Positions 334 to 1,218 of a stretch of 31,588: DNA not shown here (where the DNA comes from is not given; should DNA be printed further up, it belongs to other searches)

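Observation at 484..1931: Family-1 encapsulin nanocompartment operon whose cargo has a long Gly/His-rich tether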

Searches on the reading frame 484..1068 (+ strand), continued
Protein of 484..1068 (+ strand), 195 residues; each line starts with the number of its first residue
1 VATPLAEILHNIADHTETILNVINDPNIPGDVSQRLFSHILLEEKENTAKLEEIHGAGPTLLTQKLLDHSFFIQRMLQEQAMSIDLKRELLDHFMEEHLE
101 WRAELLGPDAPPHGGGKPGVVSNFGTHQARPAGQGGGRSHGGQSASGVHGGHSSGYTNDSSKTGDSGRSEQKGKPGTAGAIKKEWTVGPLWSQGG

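Call 54: find_related_loci(query=A1, collection=genome_contigs, flank=3000)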
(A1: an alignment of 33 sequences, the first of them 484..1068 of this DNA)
Query A1 (195 aa) in genome_contigs; peptide patterns used: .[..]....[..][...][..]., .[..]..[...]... (x = any residue, [..] = any of these).
107 stretches matched a pattern; 28 encode a relative of the query (tblastn E <= 1e-3); 28 distinct loci.
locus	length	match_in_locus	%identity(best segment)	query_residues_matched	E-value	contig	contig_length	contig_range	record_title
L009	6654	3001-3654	77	1-195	5e-105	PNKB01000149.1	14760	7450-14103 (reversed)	MAG: Cyanobacteria bacterium PR.3.49 PR_1001381_14760, whole genome shotgun sequence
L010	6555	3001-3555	74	1-195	3e-94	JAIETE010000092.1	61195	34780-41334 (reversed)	MAG: Candidatus Obscuribacterales bacterium isolate time.spades.CONCOCT.1kb_017 c_000000000008, whole genome shotgun seq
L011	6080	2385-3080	69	1-195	4e-94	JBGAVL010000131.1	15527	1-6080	MAG: Candidatus Obscuribacteraceae bacterium isolate MAG_AAO_AS.36 AAOAS-36_NODE_131_length_15527_cov_4.370485, whole ge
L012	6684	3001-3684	68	1-195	4e-93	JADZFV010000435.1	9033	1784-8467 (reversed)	MAG: Candidatus Melainabacteria bacterium isolate SJ878 c_000000901628, whole genome shotgun sequence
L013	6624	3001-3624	74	1-195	2e-92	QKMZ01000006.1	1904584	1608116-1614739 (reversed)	MAG: Candidatus Melainabacteria bacterium isolate BJP_IG3402_49_16 bjp_ig3402_Sc_21_5_0_2_B, whole genome shotgun sequen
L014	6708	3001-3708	64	1-195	9e-92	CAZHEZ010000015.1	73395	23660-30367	MAG TPA_asm: uncultured Candidatus Obscuribacterales bacterium isolate binchicken_co54_379 genome assembly, contig: NODE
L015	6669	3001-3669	69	1-195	2e-89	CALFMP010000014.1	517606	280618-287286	MAG TPA_asm: uncultured Candidatus Melainabacteria bacterium isolate SRR6227243_bin.142_CONCOCT_v1.1_MAG genome assembly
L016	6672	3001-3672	68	1-194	1e-88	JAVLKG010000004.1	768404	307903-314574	MAG: Candidatus Melainabacteria bacterium 17Bon1m isolate 17Bon1-MAG2 NODE_14+_length_768404_cov_35.0504, whole genome s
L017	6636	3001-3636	69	1-195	2e-88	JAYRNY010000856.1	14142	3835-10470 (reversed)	MAG: bacterium isolate XM2_XAASGE4bin.41 k141_1072298, whole genome shotgun sequence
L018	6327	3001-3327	74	1-110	2e-49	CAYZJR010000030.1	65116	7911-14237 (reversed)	MAG TPA_asm: uncultured Candidatus Obscuribacterales bacterium isolate SRP287051_co1_159 genome assembly, contig: NODE_9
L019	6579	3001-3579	45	5-195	1e-46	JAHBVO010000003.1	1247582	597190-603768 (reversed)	MAG: Candidatus Obscuribacterales bacterium isolate ACE_CYA3 CYA3_3, whole genome shotgun sequence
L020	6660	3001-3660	42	5-195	9e-46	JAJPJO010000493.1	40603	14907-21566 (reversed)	MAG: Proteobacteria bacterium isolate Centralia_MAG_505 k107_10661806, whole genome shotgun sequence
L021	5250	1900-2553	41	2-195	6e-45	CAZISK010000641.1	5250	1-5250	MAG TPA_asm: uncultured Candidatus Obscuribacterales bacterium isolate SRP173033_co1_370 genome assembly, contig: NODE_4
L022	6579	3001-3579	45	5-195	2e-44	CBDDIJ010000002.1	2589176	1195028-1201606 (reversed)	MAG: Candidatus Obscuribacterales bacterium isolate d5e4265f-a358-4786-9086-93a4549b7058 genome assembly, contig: contig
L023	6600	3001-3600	42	5-194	5e-44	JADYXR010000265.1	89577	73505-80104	MAG: Candidatus Obscuribacter sp. isolate MP9P1 103 k99_3057472, whole genome shotgun sequence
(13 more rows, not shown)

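Call 91: search_protein_families(library=pfam, proteins=[P0215, P0229, P0233], max_evalue=10)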
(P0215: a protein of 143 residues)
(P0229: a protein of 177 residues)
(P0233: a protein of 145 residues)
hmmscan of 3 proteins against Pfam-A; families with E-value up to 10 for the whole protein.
P0215 (143 aa): 1 family
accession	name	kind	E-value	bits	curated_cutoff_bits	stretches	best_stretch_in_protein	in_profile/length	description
PF13331.11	DUF4093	-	0.039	14.9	25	1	9-69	16-82/86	Domain of unknown function (DUF4093)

P0229 (177 aa): 0 families

P0233 (145 aa): 3 families
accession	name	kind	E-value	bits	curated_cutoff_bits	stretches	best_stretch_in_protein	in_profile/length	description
PF07527.18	Hairy_orange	-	0.0016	19.1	25.3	1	79-104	12-37/40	Hairy Orange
PF09713.15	A_thal_3526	-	0.031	15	27.8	1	79-113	17-51/53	Plant protein 1589 of unknown function (A_thal_3526)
PF01398.27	JAB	-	0.1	12.9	22.5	1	33-109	8-81/117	JAB1/Mov34/MPN/PAD-1 ubiquitin protease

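Call 95: list_cluster_members(proteins=[P0211, P0213, P0214, P0215, P0216, P0217, P0221, P0225, P0229, P0233])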
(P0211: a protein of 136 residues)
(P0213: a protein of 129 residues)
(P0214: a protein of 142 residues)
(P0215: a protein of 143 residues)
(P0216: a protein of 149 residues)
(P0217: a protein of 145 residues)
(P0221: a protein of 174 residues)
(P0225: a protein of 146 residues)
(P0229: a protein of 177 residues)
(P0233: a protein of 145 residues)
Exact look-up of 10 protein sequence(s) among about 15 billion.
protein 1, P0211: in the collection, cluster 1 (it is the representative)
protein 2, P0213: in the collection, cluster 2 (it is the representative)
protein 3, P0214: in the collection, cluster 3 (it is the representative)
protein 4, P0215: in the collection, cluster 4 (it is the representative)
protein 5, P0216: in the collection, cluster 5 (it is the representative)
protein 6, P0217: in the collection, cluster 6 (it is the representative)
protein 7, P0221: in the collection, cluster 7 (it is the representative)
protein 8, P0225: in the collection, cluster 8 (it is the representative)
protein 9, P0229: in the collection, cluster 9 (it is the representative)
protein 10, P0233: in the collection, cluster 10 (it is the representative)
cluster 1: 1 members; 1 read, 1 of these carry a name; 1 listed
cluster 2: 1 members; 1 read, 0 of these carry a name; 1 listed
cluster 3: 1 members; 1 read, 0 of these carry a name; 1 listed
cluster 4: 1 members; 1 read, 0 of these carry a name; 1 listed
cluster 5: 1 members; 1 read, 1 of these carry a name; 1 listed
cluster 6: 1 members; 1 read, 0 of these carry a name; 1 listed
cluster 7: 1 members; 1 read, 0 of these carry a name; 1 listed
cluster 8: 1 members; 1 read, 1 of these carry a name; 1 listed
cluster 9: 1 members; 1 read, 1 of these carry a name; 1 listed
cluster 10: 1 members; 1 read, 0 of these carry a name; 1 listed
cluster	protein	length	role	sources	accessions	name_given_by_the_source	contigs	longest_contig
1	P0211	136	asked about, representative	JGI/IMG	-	hypothetical protein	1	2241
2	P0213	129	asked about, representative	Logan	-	-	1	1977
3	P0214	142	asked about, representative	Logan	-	-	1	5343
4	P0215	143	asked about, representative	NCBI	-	-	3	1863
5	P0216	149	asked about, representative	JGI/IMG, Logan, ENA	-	hypothetical protein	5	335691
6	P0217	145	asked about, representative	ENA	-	-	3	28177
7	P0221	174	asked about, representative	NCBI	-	-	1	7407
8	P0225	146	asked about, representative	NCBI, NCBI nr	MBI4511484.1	MAG: hypothetical protein HY698_17760 [Deltaproteobacteria bacterium] | hypothetical protein [Deltaproteobacteria bacterium]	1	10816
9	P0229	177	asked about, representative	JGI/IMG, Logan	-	hypothetical protein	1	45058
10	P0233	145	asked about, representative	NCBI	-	-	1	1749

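Call 96: find_encoding_contigs(protein=P0216, flank=4000, max_places=1)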
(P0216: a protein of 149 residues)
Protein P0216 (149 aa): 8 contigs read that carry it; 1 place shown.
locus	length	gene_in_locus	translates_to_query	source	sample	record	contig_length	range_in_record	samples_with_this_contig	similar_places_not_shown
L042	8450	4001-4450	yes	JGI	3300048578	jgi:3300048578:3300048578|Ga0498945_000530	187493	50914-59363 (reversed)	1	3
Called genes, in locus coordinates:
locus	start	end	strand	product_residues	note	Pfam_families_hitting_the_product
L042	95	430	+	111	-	-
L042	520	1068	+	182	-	-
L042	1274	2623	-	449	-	PF00919:UPF0004, PF04055:Radical_SAM, PF01938:TRAM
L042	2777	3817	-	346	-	PF01008:IF-2B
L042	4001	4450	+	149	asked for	-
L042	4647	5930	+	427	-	PF25917:BSH_RND, PF25973:BSH_CzcB (weak), PF25994:HH_AprE (faint), PF25876:HH_MFP_RND (weak), PF25893:HH_CzcB (weak), PF25944:Beta-barrel_RND (weak), PF25954:Beta-barrel_RND_2, PF25990:Beta-barrel_YknX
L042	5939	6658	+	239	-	PF00005:ABC_tran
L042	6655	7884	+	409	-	PF12704:MacB_PCD, PF02687:FtsX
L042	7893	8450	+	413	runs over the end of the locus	PF02321:OEP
